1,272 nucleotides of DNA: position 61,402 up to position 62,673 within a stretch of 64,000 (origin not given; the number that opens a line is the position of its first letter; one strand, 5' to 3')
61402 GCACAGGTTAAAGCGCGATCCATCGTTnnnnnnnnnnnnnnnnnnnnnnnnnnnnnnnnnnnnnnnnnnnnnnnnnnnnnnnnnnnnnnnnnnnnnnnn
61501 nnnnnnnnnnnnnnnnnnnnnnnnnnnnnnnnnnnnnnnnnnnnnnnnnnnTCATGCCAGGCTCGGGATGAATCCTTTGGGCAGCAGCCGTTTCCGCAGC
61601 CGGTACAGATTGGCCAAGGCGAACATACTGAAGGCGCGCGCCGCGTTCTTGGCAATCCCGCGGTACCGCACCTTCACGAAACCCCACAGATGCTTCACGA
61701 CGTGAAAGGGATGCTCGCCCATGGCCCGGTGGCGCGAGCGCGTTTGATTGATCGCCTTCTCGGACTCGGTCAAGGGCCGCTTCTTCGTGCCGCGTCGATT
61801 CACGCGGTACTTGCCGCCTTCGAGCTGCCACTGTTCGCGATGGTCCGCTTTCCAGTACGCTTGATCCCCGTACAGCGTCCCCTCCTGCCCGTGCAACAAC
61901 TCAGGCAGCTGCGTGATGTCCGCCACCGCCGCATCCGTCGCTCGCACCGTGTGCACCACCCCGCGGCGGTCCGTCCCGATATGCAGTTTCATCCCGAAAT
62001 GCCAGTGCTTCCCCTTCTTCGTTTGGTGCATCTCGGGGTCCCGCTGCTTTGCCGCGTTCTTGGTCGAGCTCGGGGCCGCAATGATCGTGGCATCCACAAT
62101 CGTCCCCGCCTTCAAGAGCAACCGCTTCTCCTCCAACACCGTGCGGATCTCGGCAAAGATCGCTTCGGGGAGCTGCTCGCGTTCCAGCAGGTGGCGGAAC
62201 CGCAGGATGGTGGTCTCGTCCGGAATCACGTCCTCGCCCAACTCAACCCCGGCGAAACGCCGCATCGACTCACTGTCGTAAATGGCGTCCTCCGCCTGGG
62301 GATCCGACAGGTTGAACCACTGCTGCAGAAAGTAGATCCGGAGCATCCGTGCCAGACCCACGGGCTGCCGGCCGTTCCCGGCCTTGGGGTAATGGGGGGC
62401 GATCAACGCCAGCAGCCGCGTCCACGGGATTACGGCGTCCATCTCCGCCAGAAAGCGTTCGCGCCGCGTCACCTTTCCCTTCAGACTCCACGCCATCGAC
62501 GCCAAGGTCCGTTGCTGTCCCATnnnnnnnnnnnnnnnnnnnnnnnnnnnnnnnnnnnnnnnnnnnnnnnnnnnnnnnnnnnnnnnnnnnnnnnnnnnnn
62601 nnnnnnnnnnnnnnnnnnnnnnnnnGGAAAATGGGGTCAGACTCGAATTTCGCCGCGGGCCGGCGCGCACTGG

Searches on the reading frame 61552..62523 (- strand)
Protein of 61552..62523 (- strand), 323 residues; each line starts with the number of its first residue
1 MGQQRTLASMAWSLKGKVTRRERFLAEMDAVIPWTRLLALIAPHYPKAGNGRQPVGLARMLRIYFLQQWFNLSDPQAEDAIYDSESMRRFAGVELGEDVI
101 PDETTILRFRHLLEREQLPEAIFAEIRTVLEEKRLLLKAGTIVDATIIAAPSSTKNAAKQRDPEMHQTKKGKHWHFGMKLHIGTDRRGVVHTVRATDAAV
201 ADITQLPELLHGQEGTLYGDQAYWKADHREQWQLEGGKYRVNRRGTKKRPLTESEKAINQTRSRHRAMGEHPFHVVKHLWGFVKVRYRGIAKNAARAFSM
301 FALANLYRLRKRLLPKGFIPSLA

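Call 80: search_protein_families(library=pfam, proteins=[window:61552-62523:-], max_evalue=0.01)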
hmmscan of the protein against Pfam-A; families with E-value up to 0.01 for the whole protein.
window:61552-62523:- (323 aa): 5 families
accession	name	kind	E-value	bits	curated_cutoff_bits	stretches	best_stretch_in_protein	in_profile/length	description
PF01609.27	DDE_Tnp_1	-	1.3e-25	90.7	23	1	140-306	6-200/200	Transposase DDE domain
PF05598.16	DUF772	-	2.2e-21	76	23.1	1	51-126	1-74/74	Transposase domain (DUF772)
PF13612.12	DDE_Tnp_1_3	-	2.4e-09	37.8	27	1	142-262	9-131/155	Transposase DDE domain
PF13359.12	DDE_Tnp_4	-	1.8e-05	24.8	24.8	1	162-290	17-141/158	DDE superfamily endonuclease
PF13751.12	DDE_Tnp_1_6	-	0.0023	18.6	25.1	0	248-309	64-124/125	Transposase DDE domain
